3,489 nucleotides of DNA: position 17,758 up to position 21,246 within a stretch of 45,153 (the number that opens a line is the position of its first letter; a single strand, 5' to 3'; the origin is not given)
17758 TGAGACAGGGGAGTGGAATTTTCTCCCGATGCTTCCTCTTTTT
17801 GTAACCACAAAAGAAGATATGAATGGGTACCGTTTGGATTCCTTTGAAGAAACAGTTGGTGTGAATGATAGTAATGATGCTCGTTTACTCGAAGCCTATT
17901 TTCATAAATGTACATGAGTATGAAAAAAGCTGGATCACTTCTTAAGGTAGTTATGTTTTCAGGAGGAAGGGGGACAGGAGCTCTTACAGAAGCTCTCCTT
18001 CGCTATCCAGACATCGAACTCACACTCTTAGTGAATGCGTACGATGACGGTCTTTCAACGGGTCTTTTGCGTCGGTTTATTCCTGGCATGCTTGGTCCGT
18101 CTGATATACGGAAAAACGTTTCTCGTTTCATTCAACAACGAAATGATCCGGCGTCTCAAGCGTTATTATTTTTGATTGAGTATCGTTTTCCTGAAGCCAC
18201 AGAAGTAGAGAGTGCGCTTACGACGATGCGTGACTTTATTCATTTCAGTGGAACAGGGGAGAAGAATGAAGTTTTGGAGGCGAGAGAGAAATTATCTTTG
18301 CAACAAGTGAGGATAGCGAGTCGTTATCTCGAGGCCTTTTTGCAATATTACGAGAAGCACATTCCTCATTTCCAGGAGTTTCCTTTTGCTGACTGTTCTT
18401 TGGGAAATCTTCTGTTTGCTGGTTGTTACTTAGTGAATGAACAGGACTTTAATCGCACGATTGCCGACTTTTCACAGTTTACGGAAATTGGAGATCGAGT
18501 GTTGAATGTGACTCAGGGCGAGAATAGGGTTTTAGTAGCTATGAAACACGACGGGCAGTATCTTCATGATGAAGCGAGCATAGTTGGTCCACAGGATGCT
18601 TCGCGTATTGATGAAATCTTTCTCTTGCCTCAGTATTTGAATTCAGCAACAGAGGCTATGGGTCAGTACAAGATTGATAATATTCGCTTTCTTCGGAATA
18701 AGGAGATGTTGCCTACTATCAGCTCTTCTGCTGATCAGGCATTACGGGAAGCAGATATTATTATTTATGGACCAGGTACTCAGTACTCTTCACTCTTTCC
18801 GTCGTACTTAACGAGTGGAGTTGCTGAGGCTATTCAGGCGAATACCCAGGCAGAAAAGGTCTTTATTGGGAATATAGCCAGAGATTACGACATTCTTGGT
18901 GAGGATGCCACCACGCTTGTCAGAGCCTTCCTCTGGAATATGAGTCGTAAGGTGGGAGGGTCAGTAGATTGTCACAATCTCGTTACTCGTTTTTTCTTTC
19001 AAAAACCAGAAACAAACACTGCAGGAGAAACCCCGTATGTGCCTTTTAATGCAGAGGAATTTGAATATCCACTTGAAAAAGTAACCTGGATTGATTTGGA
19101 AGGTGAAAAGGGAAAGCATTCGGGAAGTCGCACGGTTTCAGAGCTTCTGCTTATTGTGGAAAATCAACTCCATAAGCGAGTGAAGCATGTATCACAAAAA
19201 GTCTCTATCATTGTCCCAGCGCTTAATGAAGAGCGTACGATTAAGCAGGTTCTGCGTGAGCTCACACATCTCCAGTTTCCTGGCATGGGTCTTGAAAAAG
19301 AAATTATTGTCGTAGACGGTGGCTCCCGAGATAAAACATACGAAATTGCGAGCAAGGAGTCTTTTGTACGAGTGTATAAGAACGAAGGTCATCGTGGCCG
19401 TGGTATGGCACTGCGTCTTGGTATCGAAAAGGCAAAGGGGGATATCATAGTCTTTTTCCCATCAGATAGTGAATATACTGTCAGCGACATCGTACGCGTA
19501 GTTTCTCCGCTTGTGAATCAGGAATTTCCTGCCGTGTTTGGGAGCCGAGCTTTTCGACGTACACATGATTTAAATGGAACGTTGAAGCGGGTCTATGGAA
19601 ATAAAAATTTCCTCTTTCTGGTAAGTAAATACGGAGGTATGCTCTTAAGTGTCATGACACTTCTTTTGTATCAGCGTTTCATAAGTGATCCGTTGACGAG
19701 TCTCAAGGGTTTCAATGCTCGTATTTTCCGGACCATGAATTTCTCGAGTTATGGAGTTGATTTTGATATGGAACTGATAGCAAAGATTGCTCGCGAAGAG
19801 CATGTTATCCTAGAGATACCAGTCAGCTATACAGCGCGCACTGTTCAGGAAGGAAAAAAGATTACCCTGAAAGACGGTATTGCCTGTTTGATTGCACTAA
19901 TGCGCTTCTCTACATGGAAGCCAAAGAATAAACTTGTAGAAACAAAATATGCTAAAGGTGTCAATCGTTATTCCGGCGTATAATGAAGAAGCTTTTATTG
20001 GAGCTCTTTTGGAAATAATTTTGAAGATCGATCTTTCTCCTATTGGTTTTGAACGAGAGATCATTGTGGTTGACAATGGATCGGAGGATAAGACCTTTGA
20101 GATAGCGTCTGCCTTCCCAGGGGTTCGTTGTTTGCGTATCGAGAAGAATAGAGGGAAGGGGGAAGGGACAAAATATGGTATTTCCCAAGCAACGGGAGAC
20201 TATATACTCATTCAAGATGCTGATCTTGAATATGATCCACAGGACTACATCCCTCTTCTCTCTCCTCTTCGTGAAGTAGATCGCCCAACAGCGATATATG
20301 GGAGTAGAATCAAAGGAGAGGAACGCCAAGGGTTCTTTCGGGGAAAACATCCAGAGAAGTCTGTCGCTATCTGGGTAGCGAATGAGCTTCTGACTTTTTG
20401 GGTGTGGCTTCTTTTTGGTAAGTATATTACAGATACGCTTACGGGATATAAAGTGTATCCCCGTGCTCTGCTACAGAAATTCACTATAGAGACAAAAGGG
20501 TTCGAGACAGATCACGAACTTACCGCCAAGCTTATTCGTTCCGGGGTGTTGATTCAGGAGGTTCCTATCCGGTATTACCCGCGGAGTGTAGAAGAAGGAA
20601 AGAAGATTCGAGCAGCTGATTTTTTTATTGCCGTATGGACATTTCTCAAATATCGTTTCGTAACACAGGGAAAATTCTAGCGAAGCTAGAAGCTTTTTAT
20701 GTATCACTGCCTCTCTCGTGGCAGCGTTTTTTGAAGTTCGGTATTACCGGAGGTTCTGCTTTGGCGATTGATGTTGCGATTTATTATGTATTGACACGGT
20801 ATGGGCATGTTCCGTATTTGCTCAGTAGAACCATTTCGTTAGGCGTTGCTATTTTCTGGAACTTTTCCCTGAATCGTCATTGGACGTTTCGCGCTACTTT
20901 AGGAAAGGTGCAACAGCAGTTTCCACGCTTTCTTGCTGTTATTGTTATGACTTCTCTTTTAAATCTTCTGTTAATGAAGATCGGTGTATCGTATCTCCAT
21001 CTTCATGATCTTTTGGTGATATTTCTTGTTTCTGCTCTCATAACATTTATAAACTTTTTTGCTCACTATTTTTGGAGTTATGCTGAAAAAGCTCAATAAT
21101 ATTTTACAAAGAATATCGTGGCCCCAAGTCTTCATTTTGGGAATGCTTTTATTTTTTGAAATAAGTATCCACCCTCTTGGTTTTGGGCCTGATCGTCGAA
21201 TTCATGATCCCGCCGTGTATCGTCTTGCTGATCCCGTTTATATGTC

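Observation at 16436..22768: HAD / nucleotidyltransferase / YvcK-CofD-like::GT2 fusion / GT2 / GtrA / polytopic protein: candidate uncharacterised glycan-decoration system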

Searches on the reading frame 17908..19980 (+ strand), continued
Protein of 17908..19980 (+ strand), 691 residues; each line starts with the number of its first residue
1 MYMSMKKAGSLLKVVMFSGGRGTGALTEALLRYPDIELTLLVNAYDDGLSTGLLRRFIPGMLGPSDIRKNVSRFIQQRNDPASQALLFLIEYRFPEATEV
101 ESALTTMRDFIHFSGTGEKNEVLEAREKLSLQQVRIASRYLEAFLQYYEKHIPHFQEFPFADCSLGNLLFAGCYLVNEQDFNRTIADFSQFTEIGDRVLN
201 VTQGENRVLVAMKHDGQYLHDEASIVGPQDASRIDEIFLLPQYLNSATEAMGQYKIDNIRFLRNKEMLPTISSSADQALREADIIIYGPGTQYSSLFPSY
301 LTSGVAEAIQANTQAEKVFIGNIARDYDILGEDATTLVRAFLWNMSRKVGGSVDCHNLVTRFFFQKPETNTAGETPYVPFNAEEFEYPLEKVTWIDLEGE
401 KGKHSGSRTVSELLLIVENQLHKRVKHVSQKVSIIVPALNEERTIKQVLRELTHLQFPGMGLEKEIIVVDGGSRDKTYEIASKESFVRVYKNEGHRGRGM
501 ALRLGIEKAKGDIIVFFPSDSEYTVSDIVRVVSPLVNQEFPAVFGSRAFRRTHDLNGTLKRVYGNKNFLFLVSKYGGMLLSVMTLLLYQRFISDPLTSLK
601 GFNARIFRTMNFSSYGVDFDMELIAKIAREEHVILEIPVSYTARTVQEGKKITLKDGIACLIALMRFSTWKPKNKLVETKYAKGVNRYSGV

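Call 44: predict_structure(alignment_id=A1)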
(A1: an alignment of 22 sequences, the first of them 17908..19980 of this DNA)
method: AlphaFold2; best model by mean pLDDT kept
length: 691 residues; sequences in the alignment: 22
mean_pLDDT: 82.7   pTM: 0.61
mean pLDDT of the five models: 82.7, 80.0, 78.7, 77.9, 73.5
residues with pLDDT >= 90: 271; 70-90: 322; 50-70: 60; < 50: 38
segments of 3 or more residues with pLDDT < 50: 1-8, 399-406, 425-428, 675-691
pLDDT, mean of each block of 10 residues (from residue 1): 37 88 81 87 79 83 88 91 96 92 93 73 94 97 97 88 93 96 95 93 90 92 87 91 80 90 92 96 88 85 93 92 82 90 84 85 73 69 84 63 52 75 56 92 92 85 89 91 91 83 91 91 90 81 78 65 75 77 79 73 85 84 87 84 75 78 83 47 31 31
secondary structure, 60 per line:
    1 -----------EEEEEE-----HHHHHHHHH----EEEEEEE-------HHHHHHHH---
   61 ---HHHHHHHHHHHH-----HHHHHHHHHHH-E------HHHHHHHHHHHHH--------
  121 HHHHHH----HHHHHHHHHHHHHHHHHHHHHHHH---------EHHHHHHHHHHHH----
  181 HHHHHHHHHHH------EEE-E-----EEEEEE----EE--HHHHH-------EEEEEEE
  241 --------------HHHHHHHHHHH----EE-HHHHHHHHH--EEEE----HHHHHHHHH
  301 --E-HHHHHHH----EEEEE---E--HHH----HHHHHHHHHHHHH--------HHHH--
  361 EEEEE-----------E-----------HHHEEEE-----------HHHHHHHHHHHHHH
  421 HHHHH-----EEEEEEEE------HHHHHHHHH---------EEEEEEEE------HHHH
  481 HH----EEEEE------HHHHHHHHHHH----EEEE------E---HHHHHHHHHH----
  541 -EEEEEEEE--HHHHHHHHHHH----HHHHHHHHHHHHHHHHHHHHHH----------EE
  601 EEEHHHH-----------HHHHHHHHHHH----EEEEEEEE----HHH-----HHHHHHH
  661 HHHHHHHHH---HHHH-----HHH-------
elements in order (helices of 4 or more, strands of 3 or more residues): E12-17 H23-31 E36-42 H50-57 H64-75 H81-91 H100-112 H121-126 H131-154 H165-176 H181-191 E198-200 E208-213 H222-226 E234-240 H255-265 H273-281 E284-287 H292-300 H305-311 E316-320 H334-346 H355-358 E361-365 E392-395 H407-425 E431-438 H445-453 E463-470 H477-482 E487-491 H498-508 E513-516 H527-536 E542-549 H552-562 H567-588 E599-603 H604-607 H619-629 E634-641 H654-669 H673-676

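Call 46: fold_search(model_id=the predicted structure, library=pdb)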
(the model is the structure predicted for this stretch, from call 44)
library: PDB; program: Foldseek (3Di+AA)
matches with E <= 10: 1055; with E <= 0.001: 265
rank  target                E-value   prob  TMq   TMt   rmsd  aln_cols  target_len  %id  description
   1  2hzb_A                4.4e-13  1.00  0.38  0.80   4.3       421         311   21  X-Ray Crystal Structure of Protein BH3568 from Bacillus halodurans. Northeast Structural Genomics Consortium BhR60. (released 2006-08-22)
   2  2ppv                  1.2e-12  1.00  0.38  0.76   4.5       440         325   19  CRYSTAL STRUCTURE OF a protein belonging to the UPF0052 (SE_0549) FROM STAPHYLOCOCCUS EPIDERMIDIS ATCC 12228 AT 2.00 A R (released 2007-05-15)
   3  2o2z_A                1.3e-12  1.00  0.37  0.79   3.9       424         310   20  Crystal structure of a protein member of the upf0052 family (bh3568) from bacillus halodurans at 2.60 A resolution (released 2006-12-19)
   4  2o2z_B                1.6e-12  1.00  0.37  0.79   3.9       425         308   20  Crystal structure of a protein member of the upf0052 family (bh3568) from bacillus halodurans at 2.60 A resolution (released 2006-12-19)
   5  2o2z_C                2.2e-12  1.00  0.38  0.80   3.9       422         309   20  Crystal structure of a protein member of the upf0052 family (bh3568) from bacillus halodurans at 2.60 A resolution (released 2006-12-19)
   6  2o2z_D                2.7e-12  1.00  0.38  0.80   4.2       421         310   21  Crystal structure of a protein member of the upf0052 family (bh3568) from bacillus halodurans at 2.60 A resolution (released 2006-12-19)
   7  2q7x_A                2.9e-11  1.00  0.35  0.69   6.0       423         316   18  Crystal structure of a putative phospho transferase (sp_1565) from streptococcus pneumoniae tigr4 at 2.00 A resolution (released 2007-06-19)
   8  2q7x_B                3.4e-11  1.00  0.36  0.75   4.6       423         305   16  Crystal structure of a putative phospho transferase (sp_1565) from streptococcus pneumoniae tigr4 at 2.00 A resolution (released 2007-06-19)
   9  9asc_A                1.1e-10  1.00  0.28  0.58   3.5       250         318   21  Cryo-EM Structure of the Glycosyltransferase ArnC from Salmonella enterica in the UDP-bound State Determined on Talos  (released 2025-02-05)
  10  9b77_A                2.3e-10  1.00  0.27  0.55   4.0       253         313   20  Cryo-EM Structure of the Glycosyltransferase ArnC from Salmonella enterica in the Apo State Determined on Krios micros (released 2025-02-05)
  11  9ep0                  3.8e-10  1.00  0.27  0.51   4.5       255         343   21  Dolichyl phosphate mannose synthase in complex with donor (GDP-Man) and traces of acceptor (Dol55P) and product (Dol55P- (released 2025-10-01)
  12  8vxh_A                3.8e-10  1.00  0.26  0.55   4.1       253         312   20  Cryo-EM Structure of the Glycosyltransferase ArnC from Salmonella enterica in the Apo State Determined on Talos Arctic (released 2025-02-05)
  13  9bhc_B                4.0e-10  1.00  0.27  0.57   3.2       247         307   20  Salmonella undecaprenyl-phosphate 4-deoxy-4-formamido-L-arabinose transferase (ArnC) (released 2025-02-12)
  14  3e26                  4.0e-10  1.00  0.27  0.64   6.2       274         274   20  Crystal structure of M. tuberculosis glucosyl-3-phosphoglycerate synthase (released 2008-12-02)
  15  7pdo                  4.2e-10  1.00  0.26  0.58   8.1       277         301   20  Crystal structure of Mycobacterium hassiacum glucosyl-3-phosphoglycerate synthase at pH 5.5 in complex with UDP (released 2023-02-15)
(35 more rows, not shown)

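Call 56: search_protein_families(library=pfam, proteins=[L054:4461-6038:+, L026:10686-12164:+, L031:272-2581:+, L002:4510-6075:+, L038:15658-17148:-, L036:3873-5528:+], max_evalue=0.01)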
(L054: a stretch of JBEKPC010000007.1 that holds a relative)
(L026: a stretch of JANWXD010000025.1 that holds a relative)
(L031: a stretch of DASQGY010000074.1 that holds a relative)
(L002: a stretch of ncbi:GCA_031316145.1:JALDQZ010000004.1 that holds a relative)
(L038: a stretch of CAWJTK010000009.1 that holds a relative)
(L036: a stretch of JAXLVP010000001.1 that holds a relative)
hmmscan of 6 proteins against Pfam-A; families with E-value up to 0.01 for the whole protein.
L054:4461-6038:+ (526 aa): 1 family
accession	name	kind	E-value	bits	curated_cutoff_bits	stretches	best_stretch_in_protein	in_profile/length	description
PF13231.12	PMT_2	-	3.4e-09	37.5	26.1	1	92-243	9-157/160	Dolichyl-phosphate-mannose-protein mannosyltransferase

L026:10686-12164:+ (493 aa): 0 families

L031:272-2581:+ (770 aa): 1 family
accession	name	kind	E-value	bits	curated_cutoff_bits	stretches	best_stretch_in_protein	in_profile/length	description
PF09586.16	YfhO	-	8.5e-20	71.2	28.5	1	666-745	755-835/835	Bacterial membrane protein YfhO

L002:4510-6075:+ (522 aa): 3 families
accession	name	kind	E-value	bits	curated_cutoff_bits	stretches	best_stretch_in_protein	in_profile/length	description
PF04055.27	Radical_SAM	-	6e-22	79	29.5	1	232-392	1-160/166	Radical SAM superfamily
PF13353.11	Fer4_12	-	2.5e-05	25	22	1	236-326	13-103/137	4Fe-4S single cluster domain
PF02310.24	B12-binding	-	0.0082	16.4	32.1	0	29-155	11-116/121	B12 binding domain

L038:15658-17148:- (497 aa): 0 families

L036:3873-5528:+ (552 aa): 2 families
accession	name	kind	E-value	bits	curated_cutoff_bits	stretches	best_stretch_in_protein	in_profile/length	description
PF04055.27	Radical_SAM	-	3.7e-21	76.4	29.5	1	238-396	3-160/166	Radical SAM superfamily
PF13353.11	Fer4_12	-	3.4e-05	24.6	22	1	239-334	12-107/137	4Fe-4S single cluster domain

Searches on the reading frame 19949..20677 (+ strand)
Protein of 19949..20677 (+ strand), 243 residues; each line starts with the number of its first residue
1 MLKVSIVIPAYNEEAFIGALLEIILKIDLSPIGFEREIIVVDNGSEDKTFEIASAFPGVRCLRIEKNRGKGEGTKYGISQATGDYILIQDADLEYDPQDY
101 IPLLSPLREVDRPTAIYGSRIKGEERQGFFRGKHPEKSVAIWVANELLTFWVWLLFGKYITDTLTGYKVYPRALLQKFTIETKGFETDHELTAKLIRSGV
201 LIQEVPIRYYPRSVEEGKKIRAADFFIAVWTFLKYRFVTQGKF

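Call 3: search_protein_families(library=pfam, proteins=[window:19949-20677:+], max_evalue=0.01)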
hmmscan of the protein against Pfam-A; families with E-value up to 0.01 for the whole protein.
window:19949-20677:+ (243 aa): 4 families
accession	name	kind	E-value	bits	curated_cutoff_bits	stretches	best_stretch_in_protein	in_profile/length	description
PF00535.33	Glycos_transf_2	-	1.7e-27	96.8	23.3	1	5-134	1-129/168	Glycosyl transferase family 2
PF13641.12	Glyco_tranf_2_3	-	1.6e-10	41.8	27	1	4-92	3-96/230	Glycosyltransferase like family 2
PF13704.12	Glyco_tranf_2_4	-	0.00017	22.5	27.5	1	12-92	2-81/98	Glycosyl transferase family 2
PF10111.15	Glyco_tranf_2_2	-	0.0015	18.5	27.3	1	5-93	1-92/276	Glycosyltransferase like family 2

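Call 4: search_protein_families(library=ncbifam, proteins=[window:19949-20677:+], max_evalue=0.01)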
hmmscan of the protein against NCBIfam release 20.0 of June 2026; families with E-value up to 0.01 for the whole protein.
window:19949-20677:+ (243 aa): 22 families
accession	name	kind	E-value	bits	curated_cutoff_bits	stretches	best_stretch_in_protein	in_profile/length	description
TIGR04182.1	glyco_TIGR04182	equivalog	3.2e-27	95.7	325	1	3-219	1-200/293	S-layer glycoprotein N-glycosyltransferase AglJ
TIGR04283.1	glyco_like_mftF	equivalog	4.4e-13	49.3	182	1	4-104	1-93/221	TIGR04283 family arsenosugar biosynthesis glycosyltransferase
NF010496.0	PRK13915.1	equivalog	5.3e-13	48.7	262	1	3-107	32-142/307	glucosyl-3-phosphoglycerate synthase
NF047588.1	GlcsyltransPgfSStrep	equivalog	3.8e-12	46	500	1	2-98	1-101/308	glycosyltransferase PgfS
NF007482.0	PRK10073.1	equivalog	1e-11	44.5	423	1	3-104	7-107/334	glycosyltransferase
TIGR03937.1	PgaC_IcaA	equivalog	1.4e-11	44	422.3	1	3-118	46-161/407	poly-beta-1,6-N-acetyl-D-glucosamine synthase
NF007986.1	PRK10714.1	equivalog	6e-11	41.9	529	1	3-105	7-112/316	undecaprenyl-phosphate 4-deoxy-4-formamido-L-arabinose transferase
NF041875.1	EPS_EpsD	equivalog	6.8e-11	42.1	370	1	4-97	1-94/325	exopolysaccharide biosynthesis glycosyltransferase EpsD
NF041391.1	DPhHxTase_Halo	equivalog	2.1e-09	36.7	375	1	10-214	3-188/213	dolichyl-phosphate hexose transferase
TIGR03965.1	mycofact_glyco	equivalog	3e-08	33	280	1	3-97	75-169/467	mycofactocin biosynthesis glycosyltransferase MftF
NF038302.1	EPS_HpsE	equivalog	1.1e-07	31.2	300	1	3-124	2-127/307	hormogonium polysaccharide biosynthesis glycosyltransferase HpsE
NF058614.1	PPMAGASynPpgS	equivalog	2e-07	30.7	370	1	4-207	2-194/226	polyprenyl-phospho-N-acetylgalactosaminyl synthase PpgS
NF050819.1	PolSacchBiosHfsG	equivalog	4.2e-06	26.1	500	1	4-118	14-127/302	polysaccharide biosynthesis protein HfsG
TIGR03111.1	glyc2_xrt_Gpos1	hypoth_equivalog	5e-06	25.6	363.95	1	3-94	50-143/439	TIGR03111 family XrtG-associated glycosyltransferase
TIGR03469.1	HpnB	hypoth_equivalog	2.8e-05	23.3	379.25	1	3-99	45-152/386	hopene-associated glycosyltransferase HpnB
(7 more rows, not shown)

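Call 40: search_solved_structures(query=window:19949-20677:+, max_evalue=0.000001, show_alignments=3)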
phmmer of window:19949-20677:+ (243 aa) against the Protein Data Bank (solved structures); distinct sequences matched with E-value up to 0.000001: 18.
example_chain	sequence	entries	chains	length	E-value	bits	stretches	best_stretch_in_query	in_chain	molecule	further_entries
5mlz_A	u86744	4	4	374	4.2e-15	58.9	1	2-125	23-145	Dolichol monophosphate mannose synthase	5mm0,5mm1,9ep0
9hwj_A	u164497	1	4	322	1.8e-09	40.5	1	3-111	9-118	Undecaprenyl-phosphate 4-deoxy-4-formamido-L-arabinose transferase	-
5eke_A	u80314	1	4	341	4.5e-09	39.2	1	2-109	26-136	Uncharacterized glycosyltransferase sll0501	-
5ekp_C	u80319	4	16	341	4.6e-09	39.2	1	2-109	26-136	Uncharacterized glycosyltransferase sll0501 | Glycosyltransferase sll0501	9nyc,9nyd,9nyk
9nye_A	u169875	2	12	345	4.7e-09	39.1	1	2-109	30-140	Glycosyltransferase sll0501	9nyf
6p61_A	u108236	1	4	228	8.8e-09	38.3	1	4-105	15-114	Glycosyltransferase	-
5tze_C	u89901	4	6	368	3.1e-08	36.5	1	2-95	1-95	Glycosyl transferase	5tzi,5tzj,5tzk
9bhc_C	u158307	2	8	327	3.1e-08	36.5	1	3-113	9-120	Undecaprenyl-phosphate 4-deoxy-4-formamido-L-arabinose transferase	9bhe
8vxh_A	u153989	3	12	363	4e-08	36.1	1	3-112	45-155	Undecaprenyl-phosphate 4-deoxy-4-formamido-L-arabinose transferase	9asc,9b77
2z87_A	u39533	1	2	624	4.8e-08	35.8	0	4-120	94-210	Chondroitin synthase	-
2z86_A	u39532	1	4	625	4.8e-08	35.8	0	4-120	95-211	Chondroitin synthase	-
5tz8_A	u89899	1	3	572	7.2e-08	35.3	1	2-93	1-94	Glycosyl transferase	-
9omj_A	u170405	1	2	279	1.3e-07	34.4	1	4-98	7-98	Glycosyltransferase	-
9omm_A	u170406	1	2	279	1.4e-07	34.4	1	4-98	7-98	Glycosyltransferase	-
9omh_A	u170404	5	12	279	1.4e-07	34.4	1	4-98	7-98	Glycosyltransferase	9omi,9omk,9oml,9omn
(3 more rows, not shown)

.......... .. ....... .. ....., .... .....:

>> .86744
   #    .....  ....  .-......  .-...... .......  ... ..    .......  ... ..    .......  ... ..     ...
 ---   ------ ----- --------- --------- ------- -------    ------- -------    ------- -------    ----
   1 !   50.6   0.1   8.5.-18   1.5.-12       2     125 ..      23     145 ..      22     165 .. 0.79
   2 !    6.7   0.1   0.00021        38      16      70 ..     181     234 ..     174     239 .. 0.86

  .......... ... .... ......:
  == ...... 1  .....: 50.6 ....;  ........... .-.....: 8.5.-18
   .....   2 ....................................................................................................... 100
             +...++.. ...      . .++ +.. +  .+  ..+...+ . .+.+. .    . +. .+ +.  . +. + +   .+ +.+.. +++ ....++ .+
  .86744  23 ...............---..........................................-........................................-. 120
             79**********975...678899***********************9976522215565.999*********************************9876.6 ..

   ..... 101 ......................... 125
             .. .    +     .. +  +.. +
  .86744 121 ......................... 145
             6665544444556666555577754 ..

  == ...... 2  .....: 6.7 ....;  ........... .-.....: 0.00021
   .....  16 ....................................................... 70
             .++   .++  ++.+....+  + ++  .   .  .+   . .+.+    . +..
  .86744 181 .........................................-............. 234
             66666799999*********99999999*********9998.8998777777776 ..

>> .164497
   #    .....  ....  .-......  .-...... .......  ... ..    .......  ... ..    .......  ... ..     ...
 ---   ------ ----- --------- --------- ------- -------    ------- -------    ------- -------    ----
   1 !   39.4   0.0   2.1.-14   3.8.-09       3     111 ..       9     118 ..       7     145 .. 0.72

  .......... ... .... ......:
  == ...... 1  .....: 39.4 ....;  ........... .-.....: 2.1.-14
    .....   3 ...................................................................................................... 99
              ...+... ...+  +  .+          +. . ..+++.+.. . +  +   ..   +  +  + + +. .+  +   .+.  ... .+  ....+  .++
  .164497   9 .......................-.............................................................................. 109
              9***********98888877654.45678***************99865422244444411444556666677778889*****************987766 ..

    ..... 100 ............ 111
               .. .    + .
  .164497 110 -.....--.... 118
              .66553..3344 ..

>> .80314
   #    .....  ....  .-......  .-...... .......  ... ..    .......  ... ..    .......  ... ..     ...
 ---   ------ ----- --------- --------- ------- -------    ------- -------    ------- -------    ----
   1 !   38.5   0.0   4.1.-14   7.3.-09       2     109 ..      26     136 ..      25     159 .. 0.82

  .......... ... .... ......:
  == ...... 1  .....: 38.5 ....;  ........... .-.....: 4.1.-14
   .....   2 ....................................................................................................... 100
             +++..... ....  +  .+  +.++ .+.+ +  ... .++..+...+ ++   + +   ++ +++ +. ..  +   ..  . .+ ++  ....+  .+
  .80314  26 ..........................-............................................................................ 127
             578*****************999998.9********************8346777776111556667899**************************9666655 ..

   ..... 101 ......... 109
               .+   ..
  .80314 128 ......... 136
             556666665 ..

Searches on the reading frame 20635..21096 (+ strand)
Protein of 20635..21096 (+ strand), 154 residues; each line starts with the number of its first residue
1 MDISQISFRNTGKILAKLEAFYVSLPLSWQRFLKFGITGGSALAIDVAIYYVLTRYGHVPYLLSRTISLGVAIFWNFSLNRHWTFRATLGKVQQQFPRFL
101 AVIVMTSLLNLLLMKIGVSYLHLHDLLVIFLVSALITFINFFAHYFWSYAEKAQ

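Call 3: search_protein_families(library=pfam, proteins=[window:20635-21096:+], max_evalue=0.01)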
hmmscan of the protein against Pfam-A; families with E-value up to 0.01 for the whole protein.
window:20635-21096:+ (154 aa): 1 family
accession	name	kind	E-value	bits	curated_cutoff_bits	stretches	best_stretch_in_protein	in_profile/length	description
PF04138.20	GtrA_DPMS_TM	-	8.4e-23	81.2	26.1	1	34-147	1-115/117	GtrA/DPMS, transmembrane domain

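Call 4: search_protein_families(library=ncbifam, proteins=[window:20635-21096:+], max_evalue=0.01)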
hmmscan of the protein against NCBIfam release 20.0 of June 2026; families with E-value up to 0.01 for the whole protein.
window:20635-21096:+ (154 aa): 0 families
